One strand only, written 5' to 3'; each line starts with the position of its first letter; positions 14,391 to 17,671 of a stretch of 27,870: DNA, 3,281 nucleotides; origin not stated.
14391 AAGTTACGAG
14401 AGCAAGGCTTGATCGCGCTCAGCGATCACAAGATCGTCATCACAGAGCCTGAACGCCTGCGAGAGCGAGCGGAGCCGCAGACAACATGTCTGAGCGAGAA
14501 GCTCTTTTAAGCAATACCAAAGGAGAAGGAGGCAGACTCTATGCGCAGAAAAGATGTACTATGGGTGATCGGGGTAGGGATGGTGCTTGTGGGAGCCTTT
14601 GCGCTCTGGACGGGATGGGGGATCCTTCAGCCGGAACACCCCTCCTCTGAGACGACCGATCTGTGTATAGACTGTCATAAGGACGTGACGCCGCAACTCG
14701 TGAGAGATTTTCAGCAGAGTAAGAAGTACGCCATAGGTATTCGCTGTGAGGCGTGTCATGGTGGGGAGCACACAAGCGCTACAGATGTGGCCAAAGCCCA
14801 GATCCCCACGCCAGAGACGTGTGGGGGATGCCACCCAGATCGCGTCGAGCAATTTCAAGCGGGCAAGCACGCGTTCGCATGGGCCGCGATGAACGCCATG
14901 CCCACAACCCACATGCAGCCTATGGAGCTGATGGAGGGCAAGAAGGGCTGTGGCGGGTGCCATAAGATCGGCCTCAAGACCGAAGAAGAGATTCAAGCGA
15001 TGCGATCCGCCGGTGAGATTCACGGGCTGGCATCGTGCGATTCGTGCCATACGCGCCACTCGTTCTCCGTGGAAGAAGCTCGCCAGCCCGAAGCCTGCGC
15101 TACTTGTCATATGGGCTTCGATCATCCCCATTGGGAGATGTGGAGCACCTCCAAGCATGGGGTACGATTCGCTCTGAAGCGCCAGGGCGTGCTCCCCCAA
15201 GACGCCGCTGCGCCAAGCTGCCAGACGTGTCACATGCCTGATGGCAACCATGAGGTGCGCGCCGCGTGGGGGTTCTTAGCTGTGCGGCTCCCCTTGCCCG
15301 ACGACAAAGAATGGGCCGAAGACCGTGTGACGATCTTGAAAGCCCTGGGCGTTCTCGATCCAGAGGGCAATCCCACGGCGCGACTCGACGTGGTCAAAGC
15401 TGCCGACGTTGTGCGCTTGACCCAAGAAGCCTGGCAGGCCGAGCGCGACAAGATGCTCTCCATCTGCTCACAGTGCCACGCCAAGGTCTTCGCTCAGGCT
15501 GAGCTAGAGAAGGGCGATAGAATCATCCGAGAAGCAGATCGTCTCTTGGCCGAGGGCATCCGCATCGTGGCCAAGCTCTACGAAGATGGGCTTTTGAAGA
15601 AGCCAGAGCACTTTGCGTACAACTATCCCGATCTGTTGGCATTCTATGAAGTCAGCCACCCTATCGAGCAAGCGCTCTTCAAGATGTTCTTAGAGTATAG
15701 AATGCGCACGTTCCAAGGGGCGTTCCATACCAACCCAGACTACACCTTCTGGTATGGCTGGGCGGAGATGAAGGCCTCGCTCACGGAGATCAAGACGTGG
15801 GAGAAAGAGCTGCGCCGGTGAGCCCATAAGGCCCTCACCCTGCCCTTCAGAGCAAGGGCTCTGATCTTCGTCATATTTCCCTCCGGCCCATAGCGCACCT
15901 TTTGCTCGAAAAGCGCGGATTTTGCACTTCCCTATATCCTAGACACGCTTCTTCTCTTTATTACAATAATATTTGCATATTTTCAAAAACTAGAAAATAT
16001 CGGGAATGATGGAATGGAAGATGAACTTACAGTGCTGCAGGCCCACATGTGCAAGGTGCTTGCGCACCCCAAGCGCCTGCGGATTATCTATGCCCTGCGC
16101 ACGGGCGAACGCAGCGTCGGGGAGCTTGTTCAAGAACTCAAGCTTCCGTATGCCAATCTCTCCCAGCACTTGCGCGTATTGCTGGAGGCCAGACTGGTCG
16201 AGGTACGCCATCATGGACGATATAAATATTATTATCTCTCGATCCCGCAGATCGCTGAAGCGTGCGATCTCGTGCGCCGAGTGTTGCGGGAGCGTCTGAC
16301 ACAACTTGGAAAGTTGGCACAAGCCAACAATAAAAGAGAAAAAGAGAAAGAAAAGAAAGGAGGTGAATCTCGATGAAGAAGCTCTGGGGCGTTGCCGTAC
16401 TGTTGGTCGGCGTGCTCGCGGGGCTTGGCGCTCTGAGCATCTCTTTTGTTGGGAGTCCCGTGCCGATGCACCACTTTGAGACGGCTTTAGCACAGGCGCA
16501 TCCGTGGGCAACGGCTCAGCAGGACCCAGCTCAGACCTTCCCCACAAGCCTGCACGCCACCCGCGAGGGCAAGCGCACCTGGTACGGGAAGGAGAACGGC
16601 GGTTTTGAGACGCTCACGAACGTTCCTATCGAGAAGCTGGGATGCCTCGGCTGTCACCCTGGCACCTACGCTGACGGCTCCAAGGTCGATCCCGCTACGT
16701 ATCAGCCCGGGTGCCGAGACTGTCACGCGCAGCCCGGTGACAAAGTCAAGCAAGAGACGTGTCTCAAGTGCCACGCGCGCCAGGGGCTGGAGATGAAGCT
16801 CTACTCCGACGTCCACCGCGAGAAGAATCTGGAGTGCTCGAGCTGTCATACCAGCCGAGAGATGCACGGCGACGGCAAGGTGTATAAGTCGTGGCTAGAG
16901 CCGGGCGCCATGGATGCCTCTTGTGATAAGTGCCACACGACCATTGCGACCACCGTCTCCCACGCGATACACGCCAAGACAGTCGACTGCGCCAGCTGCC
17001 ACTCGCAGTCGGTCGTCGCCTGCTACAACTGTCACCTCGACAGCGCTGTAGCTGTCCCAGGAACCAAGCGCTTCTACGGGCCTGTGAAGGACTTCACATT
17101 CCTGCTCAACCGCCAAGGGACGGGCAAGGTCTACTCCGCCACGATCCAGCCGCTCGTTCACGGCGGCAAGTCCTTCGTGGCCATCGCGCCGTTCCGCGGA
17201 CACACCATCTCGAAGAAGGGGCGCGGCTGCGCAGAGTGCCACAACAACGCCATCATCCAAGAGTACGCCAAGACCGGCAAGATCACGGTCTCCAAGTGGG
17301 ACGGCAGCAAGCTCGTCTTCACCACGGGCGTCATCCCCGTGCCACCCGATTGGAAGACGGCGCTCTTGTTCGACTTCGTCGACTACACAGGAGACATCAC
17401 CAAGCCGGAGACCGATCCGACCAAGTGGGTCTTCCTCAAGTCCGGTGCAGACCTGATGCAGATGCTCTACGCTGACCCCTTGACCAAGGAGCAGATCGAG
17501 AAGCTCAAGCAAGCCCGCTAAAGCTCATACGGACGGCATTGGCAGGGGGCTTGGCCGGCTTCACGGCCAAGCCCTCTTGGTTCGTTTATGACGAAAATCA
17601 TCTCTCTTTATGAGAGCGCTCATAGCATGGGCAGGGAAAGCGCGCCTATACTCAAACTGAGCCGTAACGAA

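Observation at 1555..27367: Self-contained 96-heme respiratory supercluster: many quinol-side modules feeding anchor-less terminal enzymes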

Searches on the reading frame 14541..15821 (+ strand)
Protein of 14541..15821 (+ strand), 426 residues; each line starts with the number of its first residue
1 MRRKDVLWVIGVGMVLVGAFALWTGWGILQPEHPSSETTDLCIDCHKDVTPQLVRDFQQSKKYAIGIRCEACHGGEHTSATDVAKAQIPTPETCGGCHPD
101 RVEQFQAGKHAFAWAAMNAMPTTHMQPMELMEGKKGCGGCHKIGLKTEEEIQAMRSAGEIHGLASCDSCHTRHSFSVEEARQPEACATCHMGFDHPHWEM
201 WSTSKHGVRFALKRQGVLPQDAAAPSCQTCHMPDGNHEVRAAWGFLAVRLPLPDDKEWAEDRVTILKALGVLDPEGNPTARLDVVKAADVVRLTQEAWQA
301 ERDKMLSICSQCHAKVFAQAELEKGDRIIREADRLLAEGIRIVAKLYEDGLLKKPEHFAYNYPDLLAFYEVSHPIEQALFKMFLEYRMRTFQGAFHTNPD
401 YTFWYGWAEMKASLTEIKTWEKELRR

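Call 7: search_protein_families(library=pfam, proteins=[window:14541-15821:+], max_evalue=0.01)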
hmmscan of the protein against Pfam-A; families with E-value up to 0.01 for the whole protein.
window:14541-15821:+ (426 aa): 8 families
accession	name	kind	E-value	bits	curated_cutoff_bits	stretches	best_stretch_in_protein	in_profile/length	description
PF13447.11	Multi-haem_cyto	-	3.2e-28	99.2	21.9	2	165-233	97-175/269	Seven times multi-haem cytochrome CxxCH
PF13435.11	Cytochrome_C554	-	6.4e-12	46.7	20.8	2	93-171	1-84/84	Cytochrome c554 and c-prime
PF14522.11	Cytochrome_C7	-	7.5e-11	42.1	24.8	3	39-98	13-66/67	Cytochrome c7 and related cytochrome c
PF09699.15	Paired_CXXCH_1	-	7.1e-09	35.7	20.6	0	68-100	8-38/41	Doubled CXXCH motif (Paired_CXXCH_1)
PF03264.19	Cytochrom_NNT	-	9.1e-07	29.2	24.1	1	12-120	9-120/174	NapC/NirT cytochrome c family, N-terminal region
PF22113.1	Mtrc-MtrF_II-IV_dom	-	1e-06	28.9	30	1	39-240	6-172/176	Outer membrane cytochrome MtrC/MtrF-like, domains II/IV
PF14537.11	Cytochrom_c3_2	-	4.2e-06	27.6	25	0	35-98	22-78/79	Cytochrome c3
PF23545.1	Zn_ribbon_HMPTM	-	0.0078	16.2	27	0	304-325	4-25/45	HMPTM N-terminal zinc ribbon domain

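Call 14: search_protein_families(library=ncbifam, proteins=[window:14541-15821:+], max_evalue=0.001)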
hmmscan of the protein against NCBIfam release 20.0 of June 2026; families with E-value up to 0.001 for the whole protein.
window:14541-15821:+ (426 aa): 6 families
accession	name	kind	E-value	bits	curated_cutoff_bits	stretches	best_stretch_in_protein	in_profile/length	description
NF052343.1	hydrazine_HDH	equivalog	9.4e-22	77.1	900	2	40-241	117-309/564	hydrazine dehydrogenase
TIGR03508.1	decahem_SO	subfamily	3.5e-10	39.8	192.2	1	33-117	64-144/258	DmsE family decaheme c-type cytochrome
NF041198.1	UshA_like_PCGU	equivalog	4.9e-05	22.1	275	1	90-191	407-509/519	UshA-like (seleno)protein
TIGR04257.1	nanowire_3heme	domain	5.7e-05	23.2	40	0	64-101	22-61/75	c(7)-type cytochrome triheme domain-containing protein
TIGR03153.1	cytochr_NrfH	equivalog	0.00014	21.9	134.2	0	13-85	6-71/138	cytochrome c nitrite reductase small subunit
TIGR03507.1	decahem_SO1788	subfamily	0.00082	17.9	209.3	1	68-147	245-308/672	OmcA/MtrC family decaheme c-type cytochrome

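Call 16: search_solved_structures(query=window:14541-15821:+, max_evalue=0.01)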
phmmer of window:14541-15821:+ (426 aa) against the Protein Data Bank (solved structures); distinct sequences matched with E-value up to 0.01: 10.
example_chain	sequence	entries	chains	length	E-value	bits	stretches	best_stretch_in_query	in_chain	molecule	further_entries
6h5l_A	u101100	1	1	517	1e-29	106.9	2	37-234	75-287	Similar to hydroxylamine oxidoreductase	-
6t5e_A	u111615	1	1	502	1.1e-21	80.4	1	66-239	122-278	Hydroxylamine oxidoreductase-like protein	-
4fas_A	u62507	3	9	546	2.8e-21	79.1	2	67-233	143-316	Hydroxylamine oxidoreductase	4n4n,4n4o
6m0p_A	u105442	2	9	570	6.4e-21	77.9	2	67-233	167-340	Aerobic hydroxylamine oxidoreductase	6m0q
1fgj_A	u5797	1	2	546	6.8e-21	77.9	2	67-233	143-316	HYDROXYLAMINE OXIDOREDUCTASE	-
4n4j_A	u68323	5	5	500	9.5e-21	77.4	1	40-239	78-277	hydroxylamine oxidoreductase | Similar to hydroxylamine oxidoreductase hao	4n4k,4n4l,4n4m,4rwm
6hif_G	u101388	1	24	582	2e-20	76.3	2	31-242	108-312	Hydrazine dehydrogenase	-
4qo5_A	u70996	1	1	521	1.3e-19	73.6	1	162-233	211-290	Hypothetical multiheme protein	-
6lod_A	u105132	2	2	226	2.8e-05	26.4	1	44-117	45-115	MULTIHEME_CYTC domain-containing protein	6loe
3ouq_A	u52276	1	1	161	0.0056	18.8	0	68-108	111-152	Cytochrome c family protein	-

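Call 30: search_solved_structures(query=window:14541-15821:+, max_evalue=1e-15, show_alignments=3)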
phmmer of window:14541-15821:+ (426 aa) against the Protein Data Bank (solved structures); distinct sequences matched with E-value up to 1e-15: 8.
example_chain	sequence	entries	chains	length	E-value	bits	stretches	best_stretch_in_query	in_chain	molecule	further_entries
6h5l_A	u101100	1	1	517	1e-29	106.9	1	37-234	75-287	Similar to hydroxylamine oxidoreductase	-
6t5e_A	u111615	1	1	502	1.1e-21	80.4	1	66-239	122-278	Hydroxylamine oxidoreductase-like protein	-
4fas_A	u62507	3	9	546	2.8e-21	79.1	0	67-233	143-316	Hydroxylamine oxidoreductase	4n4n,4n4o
6m0p_A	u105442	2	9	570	6.4e-21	77.9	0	67-233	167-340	Aerobic hydroxylamine oxidoreductase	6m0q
1fgj_A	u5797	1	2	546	6.8e-21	77.9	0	67-233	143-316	HYDROXYLAMINE OXIDOREDUCTASE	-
4n4j_A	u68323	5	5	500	9.5e-21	77.4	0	40-239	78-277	hydroxylamine oxidoreductase | Similar to hydroxylamine oxidoreductase hao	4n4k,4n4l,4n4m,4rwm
6hif_G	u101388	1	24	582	2e-20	76.3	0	31-242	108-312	Hydrazine dehydrogenase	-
4qo5_A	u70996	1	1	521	1.3e-19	73.6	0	162-233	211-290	Hypothetical multiheme protein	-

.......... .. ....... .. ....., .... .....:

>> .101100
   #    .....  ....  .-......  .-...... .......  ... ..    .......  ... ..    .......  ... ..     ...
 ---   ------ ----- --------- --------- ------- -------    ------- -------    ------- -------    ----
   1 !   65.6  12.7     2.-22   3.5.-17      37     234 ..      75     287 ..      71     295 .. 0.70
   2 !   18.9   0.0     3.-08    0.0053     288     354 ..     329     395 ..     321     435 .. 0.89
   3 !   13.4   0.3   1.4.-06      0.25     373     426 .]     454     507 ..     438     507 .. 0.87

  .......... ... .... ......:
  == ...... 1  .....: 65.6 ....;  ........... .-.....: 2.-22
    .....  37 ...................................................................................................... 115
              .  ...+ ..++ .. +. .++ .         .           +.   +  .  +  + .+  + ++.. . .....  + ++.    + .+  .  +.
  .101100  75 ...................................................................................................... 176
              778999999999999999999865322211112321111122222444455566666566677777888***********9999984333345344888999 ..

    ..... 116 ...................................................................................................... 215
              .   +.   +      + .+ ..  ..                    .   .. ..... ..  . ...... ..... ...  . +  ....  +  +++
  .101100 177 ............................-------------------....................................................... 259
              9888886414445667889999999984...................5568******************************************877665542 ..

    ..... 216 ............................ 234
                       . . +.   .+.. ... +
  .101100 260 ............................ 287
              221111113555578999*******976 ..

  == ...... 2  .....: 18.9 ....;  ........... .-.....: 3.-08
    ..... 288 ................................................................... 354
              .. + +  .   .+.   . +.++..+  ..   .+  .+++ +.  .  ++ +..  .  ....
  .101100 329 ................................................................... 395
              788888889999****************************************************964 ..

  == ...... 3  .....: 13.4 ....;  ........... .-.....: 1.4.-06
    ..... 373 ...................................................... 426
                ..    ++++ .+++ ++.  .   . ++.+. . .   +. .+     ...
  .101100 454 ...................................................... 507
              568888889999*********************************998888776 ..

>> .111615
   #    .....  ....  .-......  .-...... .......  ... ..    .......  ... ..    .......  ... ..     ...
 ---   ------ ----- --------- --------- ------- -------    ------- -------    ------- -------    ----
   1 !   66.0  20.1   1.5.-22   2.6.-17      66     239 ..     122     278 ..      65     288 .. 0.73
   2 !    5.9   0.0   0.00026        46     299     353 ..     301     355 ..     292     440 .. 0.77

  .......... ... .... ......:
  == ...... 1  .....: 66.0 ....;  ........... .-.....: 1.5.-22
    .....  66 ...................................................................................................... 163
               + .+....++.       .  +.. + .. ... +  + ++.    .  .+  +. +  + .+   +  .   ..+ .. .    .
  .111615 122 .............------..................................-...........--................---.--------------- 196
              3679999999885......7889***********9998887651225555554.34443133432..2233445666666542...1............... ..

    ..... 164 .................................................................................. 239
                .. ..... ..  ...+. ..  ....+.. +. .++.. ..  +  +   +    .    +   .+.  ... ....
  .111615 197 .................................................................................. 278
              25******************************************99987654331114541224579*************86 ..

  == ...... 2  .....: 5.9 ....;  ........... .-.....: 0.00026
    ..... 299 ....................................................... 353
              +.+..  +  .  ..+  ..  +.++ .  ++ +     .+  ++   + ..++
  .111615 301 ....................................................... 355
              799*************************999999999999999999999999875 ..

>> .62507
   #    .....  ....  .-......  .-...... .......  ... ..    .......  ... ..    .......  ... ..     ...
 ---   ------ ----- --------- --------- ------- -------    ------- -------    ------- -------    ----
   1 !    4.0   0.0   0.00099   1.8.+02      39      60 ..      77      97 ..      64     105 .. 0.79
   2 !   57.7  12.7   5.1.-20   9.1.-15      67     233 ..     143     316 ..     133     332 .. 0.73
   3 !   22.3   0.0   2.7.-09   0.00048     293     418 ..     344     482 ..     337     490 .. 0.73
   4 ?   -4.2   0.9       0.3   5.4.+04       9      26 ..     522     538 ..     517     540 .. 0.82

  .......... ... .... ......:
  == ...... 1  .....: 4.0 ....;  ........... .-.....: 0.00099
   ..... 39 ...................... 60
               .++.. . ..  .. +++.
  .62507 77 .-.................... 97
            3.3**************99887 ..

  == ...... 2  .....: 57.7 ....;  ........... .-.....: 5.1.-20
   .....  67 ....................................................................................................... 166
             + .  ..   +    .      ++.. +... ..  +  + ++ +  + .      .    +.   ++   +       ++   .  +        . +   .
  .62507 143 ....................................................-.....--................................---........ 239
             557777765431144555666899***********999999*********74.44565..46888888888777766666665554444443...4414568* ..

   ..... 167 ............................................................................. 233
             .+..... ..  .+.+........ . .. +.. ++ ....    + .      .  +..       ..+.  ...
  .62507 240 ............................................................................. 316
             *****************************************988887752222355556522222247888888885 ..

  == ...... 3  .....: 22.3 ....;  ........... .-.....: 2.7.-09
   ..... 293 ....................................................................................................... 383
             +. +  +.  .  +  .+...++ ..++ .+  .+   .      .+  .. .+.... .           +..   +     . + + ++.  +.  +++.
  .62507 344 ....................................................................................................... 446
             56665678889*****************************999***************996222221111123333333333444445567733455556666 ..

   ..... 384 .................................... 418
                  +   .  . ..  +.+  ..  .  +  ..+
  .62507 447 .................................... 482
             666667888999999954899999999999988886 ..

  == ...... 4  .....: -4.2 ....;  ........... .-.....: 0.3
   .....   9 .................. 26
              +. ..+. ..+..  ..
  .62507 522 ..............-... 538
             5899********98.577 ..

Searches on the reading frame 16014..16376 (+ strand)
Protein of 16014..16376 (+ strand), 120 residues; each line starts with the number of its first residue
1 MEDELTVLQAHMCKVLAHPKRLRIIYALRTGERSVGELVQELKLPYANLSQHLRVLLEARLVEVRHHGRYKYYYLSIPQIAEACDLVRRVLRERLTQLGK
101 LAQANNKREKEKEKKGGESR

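Call 7: search_protein_families(library=pfam, proteins=[window:16014-16376:+], max_evalue=0.01)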
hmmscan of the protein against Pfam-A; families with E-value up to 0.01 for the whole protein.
window:16014-16376:+ (120 aa): 6 families
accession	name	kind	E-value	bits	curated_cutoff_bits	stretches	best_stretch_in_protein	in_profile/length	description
PF01022.26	HTH_5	-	1.9e-15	56.9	22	1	18-63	1-46/47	Bacterial regulatory protein, arsR family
PF12840.13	HTH_20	-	4.1e-13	49.5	27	1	16-65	1-51/51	Helix-turn-helix domain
PF12802.13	MarR_2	-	9.6e-07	29.3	27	1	21-68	7-59/61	MarR family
PF25212.1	HVO_A0114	-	0.00039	20.6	27.6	1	18-73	21-77/84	HVO_A0114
PF03428.19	RP-C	-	0.0012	19.1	24.4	1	37-111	76-152/175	Replication protein C N-terminal domain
PF01978.25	TrmB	-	0.0015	18.7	25.6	1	28-75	18-65/68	Sugar-specific transcriptional regulator TrmB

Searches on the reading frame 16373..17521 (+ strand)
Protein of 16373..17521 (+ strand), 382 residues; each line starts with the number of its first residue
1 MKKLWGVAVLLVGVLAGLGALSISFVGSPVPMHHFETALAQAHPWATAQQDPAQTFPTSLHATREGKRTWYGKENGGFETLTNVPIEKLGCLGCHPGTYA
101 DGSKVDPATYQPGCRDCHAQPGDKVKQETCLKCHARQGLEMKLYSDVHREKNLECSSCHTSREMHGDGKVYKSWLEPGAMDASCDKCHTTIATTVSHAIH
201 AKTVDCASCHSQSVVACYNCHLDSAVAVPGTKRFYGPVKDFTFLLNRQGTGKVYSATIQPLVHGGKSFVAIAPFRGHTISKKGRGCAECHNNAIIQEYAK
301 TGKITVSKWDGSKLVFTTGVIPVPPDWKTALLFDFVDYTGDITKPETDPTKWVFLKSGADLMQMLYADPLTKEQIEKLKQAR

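Call 7: search_protein_families(library=pfam, proteins=[window:16373-17521:+], max_evalue=0.01)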
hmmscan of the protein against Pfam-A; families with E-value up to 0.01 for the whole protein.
window:16373-17521:+ (382 aa): 5 families
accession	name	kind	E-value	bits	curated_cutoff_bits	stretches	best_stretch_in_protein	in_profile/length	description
PF14522.11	Cytochrome_C7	-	2.4e-10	40.5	24.8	3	87-134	12-66/67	Cytochrome c7 and related cytochrome c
PF02085.21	Cytochrom_CIII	-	2e-06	28.5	22.9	1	113-188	32-101/101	Class III cytochrome C family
PF14537.11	Cytochrom_c3_2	-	2.7e-05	25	25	0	147-221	1-78/79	Cytochrome c3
PF22113.1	Mtrc-MtrF_II-IV_dom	-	0.00084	19.3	30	1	125-166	4-42/176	Outer membrane cytochrome MtrC/MtrF-like, domains II/IV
PF22678.1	Cytochrom_c_NrfB-like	-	0.0019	19.1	27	0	123-160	29-66/89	Cytochrome c-type protein NrfB-like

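Call 14: search_protein_families(library=ncbifam, proteins=[window:16373-17521:+], max_evalue=0.001)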
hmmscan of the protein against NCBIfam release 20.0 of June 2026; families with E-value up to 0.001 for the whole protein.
window:16373-17521:+ (382 aa): 1 family
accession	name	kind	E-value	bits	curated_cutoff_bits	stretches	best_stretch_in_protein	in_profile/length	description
NF040943.1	cytoc3_ExtM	equivalog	1e-12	47.2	800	1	142-191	255-302/599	selenite/tellurite reduction operon c-type cytochrome ExtM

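Call 50: search_solved_structures(query=window:16373-17521:+, max_evalue=1)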
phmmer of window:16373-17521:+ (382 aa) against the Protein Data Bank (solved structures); distinct sequences matched with E-value up to 1: 7.
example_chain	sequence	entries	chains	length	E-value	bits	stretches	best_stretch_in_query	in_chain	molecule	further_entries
1ehj_A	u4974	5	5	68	0.037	16.5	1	83-134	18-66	CYTOCHROME C7 | CYTOCHROME C551.5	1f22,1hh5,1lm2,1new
1qdb_A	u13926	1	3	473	0.037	16.4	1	144-203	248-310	CYTOCHROME C NITRITE REDUCTASE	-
4wjy_A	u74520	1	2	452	0.046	16.1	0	145-196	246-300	Cytochrome c-552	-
1kwj_A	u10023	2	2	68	0.057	15.8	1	84-134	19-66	cytochrome c7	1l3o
1gu6_A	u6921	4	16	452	0.062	15.7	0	145-196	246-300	CYTOCHROME C552 | Cytochrome c-552 | Cytochrome c nitrite reductase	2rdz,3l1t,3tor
2rf7_A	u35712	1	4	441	0.076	15.4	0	145-196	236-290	Cytochrome c-552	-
28pb_A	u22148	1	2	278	0.086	15.2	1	128-214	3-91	Cytochrome c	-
